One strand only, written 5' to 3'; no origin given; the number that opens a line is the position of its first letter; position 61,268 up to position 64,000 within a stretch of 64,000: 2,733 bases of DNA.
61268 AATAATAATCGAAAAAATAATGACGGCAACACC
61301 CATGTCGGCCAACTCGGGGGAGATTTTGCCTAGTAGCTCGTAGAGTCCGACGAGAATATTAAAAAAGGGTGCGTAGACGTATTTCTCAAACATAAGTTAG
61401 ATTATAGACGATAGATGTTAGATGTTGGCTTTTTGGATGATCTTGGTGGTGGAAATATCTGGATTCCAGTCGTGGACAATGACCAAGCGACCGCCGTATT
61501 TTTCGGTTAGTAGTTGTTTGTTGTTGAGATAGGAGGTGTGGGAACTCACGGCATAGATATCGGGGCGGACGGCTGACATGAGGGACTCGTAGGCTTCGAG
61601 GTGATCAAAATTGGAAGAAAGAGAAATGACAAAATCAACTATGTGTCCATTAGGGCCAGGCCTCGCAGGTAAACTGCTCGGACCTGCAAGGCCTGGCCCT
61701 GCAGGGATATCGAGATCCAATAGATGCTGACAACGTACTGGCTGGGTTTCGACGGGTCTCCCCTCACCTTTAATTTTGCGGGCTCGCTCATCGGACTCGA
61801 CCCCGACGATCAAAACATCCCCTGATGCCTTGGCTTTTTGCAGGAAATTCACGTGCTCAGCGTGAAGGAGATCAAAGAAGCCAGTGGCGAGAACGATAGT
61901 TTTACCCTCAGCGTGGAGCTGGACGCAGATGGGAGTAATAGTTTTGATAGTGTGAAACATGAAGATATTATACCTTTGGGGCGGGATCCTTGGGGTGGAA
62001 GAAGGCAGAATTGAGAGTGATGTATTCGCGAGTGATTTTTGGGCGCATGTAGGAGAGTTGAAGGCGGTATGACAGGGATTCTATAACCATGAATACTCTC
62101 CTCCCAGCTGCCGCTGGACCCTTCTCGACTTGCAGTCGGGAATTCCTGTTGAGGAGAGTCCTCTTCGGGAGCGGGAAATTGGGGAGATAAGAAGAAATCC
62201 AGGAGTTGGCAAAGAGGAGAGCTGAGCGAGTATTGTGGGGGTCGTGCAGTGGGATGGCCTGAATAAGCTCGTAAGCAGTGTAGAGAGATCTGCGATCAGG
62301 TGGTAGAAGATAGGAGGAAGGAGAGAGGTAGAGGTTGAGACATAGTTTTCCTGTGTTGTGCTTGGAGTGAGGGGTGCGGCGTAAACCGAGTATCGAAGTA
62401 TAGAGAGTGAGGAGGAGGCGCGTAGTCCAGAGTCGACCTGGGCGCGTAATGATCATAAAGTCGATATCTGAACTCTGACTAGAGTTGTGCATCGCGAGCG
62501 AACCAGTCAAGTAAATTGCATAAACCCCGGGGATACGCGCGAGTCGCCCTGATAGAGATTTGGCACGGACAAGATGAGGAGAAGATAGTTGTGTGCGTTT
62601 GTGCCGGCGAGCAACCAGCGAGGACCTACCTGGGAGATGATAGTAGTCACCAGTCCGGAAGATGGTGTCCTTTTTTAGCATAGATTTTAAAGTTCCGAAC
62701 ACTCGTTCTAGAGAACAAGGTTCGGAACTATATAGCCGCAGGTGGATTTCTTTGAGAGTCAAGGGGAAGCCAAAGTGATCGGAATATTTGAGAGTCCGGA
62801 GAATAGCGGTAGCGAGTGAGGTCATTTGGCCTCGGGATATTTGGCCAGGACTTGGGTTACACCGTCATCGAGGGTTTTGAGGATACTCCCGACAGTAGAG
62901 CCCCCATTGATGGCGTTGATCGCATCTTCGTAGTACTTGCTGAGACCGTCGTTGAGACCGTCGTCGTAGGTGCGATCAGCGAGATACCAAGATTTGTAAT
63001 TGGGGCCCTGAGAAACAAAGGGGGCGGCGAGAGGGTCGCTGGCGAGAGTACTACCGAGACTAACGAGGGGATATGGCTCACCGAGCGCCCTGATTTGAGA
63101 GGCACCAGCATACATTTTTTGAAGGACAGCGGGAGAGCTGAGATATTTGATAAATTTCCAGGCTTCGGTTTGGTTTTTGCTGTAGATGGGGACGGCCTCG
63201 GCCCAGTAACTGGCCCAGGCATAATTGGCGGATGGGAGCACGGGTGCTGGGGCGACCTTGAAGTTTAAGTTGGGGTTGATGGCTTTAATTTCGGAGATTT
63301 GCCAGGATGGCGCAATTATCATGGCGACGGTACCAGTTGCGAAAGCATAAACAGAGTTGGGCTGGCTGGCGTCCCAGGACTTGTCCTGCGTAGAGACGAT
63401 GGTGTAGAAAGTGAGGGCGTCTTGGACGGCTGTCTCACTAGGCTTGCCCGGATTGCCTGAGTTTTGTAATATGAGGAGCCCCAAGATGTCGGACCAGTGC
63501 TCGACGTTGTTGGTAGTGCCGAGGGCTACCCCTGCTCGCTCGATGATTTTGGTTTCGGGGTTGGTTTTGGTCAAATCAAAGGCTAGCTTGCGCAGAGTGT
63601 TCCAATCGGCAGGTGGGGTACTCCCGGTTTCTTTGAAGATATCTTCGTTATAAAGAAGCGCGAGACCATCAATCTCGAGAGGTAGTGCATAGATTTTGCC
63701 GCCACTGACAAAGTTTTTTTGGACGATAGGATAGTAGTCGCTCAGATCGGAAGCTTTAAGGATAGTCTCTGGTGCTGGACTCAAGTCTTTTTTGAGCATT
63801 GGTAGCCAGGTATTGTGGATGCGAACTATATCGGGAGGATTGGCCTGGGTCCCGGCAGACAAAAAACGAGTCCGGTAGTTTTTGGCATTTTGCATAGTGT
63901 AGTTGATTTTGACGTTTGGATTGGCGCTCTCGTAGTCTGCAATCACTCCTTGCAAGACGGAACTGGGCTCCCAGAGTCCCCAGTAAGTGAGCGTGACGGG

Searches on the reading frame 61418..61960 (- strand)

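Call 59: search_protein_families(library=pfam, proteins=[window:61418-61960:-], max_evalue=0.001)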
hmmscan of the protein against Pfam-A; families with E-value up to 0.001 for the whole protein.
window:61418-61960:- (180 aa): 1 family
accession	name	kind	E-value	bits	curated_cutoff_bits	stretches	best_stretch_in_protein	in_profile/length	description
PF01467.32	CTP_transf_like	-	6.6e-09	36.5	21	1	24-80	1-54/133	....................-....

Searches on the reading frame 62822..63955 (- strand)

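Call 59: search_protein_families(library=pfam, proteins=[window:62822-63955:-], max_evalue=0.001)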
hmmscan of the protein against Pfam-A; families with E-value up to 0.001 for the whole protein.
window:62822-63955:- (377 aa): 2 families
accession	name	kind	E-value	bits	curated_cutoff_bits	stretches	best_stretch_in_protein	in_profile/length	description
PF01547.30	SBP_bac_1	-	1.2e-28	101.4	26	1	2-276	11-304/307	Bacterial extracellular solute-binding protein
PF13416.11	SBP_bac_8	-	2.2e-25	90.4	27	1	5-283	3-254/279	Bacterial extracellular solute-binding protein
